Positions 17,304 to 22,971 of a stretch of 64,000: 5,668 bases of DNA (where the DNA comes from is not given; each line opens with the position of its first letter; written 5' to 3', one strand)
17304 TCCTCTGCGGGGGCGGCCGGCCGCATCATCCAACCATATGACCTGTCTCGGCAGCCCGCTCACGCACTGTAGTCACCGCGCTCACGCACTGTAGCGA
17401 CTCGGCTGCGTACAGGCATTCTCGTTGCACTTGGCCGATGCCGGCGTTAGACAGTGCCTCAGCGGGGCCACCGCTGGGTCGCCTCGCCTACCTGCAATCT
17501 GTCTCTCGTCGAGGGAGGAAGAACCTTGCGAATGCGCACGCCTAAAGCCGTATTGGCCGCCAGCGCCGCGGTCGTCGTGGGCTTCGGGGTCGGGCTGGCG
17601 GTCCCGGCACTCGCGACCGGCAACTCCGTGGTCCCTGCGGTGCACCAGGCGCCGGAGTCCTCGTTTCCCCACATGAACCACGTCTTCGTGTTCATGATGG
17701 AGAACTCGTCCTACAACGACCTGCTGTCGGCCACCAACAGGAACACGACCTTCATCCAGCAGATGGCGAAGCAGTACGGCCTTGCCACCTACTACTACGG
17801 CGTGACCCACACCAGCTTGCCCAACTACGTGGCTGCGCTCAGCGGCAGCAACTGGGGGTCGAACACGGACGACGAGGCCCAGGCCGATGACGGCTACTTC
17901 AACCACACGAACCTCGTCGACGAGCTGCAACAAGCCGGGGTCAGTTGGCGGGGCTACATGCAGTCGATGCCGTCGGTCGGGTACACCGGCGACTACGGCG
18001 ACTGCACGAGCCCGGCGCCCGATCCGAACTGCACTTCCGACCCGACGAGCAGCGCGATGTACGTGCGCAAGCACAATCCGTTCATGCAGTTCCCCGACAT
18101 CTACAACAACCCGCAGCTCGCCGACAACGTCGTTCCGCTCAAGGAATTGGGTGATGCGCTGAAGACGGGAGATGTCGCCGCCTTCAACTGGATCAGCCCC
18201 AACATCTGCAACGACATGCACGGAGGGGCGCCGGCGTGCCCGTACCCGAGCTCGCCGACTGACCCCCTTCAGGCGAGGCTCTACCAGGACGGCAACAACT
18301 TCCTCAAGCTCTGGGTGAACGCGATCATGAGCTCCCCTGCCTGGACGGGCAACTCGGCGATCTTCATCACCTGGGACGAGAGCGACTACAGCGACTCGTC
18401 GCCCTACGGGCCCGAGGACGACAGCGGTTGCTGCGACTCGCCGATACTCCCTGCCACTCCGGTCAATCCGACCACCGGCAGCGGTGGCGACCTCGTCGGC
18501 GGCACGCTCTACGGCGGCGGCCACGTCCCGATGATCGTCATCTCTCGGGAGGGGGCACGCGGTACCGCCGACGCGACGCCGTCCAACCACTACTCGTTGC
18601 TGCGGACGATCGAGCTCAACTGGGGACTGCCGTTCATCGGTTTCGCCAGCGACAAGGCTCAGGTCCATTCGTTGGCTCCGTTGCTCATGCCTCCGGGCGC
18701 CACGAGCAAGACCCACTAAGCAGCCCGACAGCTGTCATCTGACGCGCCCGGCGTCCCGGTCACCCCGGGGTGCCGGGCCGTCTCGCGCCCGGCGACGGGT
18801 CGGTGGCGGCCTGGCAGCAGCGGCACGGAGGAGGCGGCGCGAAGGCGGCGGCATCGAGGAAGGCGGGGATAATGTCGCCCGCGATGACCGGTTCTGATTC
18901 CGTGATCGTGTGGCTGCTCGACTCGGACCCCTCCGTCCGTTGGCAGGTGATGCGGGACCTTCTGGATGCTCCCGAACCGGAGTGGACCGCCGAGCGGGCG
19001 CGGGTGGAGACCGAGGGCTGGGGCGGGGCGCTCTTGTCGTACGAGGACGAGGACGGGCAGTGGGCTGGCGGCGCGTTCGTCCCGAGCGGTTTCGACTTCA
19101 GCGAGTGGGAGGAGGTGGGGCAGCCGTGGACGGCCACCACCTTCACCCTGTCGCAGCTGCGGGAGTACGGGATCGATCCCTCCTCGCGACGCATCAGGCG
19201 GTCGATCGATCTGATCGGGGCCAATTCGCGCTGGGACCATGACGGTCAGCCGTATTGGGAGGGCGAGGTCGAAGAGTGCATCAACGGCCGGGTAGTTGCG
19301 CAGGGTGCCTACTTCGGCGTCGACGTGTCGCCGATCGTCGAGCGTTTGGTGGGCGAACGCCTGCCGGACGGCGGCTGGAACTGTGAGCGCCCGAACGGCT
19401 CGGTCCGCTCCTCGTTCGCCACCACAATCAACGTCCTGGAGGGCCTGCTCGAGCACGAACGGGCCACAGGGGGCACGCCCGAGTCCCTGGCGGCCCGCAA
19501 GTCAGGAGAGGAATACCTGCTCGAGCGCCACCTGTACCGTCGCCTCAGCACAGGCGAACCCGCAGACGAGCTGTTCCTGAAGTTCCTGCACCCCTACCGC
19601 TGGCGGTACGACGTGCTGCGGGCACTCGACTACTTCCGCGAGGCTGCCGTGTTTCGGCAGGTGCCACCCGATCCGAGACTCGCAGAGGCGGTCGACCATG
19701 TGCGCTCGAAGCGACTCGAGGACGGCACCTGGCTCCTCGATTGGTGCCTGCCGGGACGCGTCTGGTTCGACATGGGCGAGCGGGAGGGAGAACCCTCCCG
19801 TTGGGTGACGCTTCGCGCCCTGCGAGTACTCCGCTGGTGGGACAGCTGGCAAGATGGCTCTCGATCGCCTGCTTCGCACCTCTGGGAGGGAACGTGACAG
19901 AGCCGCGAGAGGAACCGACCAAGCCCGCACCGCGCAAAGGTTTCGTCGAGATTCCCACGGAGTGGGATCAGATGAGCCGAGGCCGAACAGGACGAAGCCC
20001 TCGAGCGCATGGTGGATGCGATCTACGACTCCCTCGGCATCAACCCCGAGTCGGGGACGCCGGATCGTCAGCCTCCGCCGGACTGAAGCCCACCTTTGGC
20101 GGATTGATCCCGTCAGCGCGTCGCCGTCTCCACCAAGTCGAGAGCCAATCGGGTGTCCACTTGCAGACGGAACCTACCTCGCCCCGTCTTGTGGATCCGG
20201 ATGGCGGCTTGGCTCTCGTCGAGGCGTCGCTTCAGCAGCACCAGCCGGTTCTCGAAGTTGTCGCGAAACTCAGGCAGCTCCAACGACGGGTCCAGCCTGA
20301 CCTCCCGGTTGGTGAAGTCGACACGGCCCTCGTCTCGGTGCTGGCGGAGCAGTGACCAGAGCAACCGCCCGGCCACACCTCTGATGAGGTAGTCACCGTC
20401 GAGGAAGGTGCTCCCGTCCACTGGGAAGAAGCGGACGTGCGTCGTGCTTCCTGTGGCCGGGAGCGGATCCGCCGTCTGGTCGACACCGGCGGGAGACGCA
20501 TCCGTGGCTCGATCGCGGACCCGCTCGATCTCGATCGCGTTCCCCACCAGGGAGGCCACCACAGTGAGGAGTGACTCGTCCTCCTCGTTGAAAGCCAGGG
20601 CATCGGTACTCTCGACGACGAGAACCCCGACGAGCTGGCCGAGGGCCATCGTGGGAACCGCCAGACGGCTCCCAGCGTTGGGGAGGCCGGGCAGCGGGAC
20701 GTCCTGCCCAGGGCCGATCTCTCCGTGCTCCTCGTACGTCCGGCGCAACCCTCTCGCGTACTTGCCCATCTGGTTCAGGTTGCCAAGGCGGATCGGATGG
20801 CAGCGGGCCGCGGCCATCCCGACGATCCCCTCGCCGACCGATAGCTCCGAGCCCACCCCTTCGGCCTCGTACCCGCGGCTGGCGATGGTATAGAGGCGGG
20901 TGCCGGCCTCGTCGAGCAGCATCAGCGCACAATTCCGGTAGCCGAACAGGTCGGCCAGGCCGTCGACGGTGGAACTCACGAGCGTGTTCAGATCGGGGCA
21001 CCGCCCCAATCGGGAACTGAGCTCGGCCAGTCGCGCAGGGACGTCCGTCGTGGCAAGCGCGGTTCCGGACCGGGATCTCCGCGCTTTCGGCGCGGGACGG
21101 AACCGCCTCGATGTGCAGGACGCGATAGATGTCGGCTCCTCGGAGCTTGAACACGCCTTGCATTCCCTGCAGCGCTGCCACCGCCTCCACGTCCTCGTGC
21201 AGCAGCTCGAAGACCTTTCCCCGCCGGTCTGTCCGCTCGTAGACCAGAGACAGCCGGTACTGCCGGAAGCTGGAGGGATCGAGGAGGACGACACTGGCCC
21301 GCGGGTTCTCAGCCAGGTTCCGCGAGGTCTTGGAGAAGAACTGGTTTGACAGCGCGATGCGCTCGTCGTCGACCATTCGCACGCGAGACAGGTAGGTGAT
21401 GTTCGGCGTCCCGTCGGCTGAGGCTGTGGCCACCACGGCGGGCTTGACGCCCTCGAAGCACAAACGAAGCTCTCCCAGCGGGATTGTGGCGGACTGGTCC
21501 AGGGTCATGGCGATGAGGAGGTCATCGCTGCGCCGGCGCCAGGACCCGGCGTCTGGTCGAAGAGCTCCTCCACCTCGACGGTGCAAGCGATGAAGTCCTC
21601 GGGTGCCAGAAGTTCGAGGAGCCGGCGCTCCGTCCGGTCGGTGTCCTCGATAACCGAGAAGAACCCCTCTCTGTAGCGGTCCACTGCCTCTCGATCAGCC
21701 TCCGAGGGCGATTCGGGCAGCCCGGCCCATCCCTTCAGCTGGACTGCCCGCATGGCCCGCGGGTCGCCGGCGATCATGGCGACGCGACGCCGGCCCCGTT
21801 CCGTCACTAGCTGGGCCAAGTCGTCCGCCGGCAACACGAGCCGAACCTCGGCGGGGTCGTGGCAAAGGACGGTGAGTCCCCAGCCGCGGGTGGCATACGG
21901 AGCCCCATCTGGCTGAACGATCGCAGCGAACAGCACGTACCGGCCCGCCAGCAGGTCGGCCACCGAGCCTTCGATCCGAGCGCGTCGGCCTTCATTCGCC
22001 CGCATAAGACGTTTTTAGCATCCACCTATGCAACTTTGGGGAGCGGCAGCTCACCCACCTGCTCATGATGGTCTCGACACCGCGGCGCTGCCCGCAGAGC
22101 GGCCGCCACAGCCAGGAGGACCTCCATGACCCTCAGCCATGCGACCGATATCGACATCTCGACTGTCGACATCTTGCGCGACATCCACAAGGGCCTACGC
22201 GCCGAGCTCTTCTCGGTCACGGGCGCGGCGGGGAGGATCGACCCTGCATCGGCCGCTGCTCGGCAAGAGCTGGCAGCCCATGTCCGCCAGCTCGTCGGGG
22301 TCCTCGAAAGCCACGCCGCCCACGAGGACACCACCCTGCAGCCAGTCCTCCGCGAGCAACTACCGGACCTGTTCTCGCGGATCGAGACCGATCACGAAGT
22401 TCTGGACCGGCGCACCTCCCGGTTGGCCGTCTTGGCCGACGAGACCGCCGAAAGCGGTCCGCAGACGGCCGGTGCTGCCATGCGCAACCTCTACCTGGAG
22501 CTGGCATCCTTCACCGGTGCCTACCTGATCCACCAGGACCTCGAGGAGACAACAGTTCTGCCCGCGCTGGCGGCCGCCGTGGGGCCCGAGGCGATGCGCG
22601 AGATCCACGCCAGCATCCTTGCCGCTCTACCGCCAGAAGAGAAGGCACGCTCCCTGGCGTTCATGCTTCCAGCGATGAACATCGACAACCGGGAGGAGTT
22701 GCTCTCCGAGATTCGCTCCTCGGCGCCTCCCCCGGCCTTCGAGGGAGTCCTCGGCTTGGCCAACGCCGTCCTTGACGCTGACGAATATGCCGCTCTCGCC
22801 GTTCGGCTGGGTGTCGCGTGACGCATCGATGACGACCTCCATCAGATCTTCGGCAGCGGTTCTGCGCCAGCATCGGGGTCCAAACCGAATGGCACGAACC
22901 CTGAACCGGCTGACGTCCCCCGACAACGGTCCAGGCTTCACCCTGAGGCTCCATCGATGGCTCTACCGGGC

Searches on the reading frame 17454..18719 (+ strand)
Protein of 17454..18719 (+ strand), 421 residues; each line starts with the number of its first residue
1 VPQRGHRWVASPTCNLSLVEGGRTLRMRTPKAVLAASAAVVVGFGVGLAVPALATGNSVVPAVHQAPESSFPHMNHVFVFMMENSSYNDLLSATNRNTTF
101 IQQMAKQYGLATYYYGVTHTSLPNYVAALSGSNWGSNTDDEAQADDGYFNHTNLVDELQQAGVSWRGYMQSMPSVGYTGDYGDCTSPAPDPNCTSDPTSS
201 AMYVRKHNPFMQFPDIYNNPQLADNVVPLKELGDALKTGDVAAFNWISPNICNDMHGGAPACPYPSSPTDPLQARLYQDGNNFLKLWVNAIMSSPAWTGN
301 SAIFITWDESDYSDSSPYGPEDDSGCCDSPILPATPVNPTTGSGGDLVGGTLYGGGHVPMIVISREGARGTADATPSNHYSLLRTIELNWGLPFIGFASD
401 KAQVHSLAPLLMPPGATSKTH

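Call 57: search_protein_families(library=pfam, proteins=[window:17454-18719:+], max_evalue=0.001)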
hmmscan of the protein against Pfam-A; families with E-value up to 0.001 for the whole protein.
window:17454-18719:+ (421 aa): 1 family
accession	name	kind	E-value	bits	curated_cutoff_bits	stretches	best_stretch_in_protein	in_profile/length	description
PF04185.19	Phosphoesterase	-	2.2e-34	119.7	23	1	95-393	104-356/356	Phosphoesterase family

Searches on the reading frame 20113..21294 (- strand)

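Call 57: search_protein_families(library=pfam, proteins=[window:20113-21294:-], max_evalue=0.001)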
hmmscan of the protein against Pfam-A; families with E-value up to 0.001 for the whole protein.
window:20113-21294:- (393 aa): 3 families
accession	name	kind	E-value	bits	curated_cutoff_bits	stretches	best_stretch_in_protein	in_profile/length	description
PF01590.32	GAF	-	6.6e-15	56.3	22.4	1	101-254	1-133/133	GAF domain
PF13185.12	GAF_2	-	1.2e-14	55.1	28.6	1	101-255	3-136/136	GAF domain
PF13492.12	GAF_3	-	1.6e-11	45.1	27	1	103-255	3-128/129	GAF domain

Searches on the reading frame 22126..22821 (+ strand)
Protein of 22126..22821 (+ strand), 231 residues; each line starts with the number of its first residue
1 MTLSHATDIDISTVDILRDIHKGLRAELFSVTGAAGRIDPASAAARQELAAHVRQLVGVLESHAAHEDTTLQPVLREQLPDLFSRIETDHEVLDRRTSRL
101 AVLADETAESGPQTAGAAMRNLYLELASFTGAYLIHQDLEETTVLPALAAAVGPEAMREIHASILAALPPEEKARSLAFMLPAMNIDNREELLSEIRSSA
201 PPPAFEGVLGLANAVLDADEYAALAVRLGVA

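Call 57: search_protein_families(library=pfam, proteins=[window:22126-22821:+], max_evalue=0.001)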
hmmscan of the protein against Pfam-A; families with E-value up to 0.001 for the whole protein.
window:22126-22821:+ (231 aa): 1 family
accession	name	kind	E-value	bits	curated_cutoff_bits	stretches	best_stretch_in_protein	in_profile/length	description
PF01814.28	Hemerythrin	-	4.9e-15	56.6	25.3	1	14-148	3-127/127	Hemerythrin HHE cation binding domain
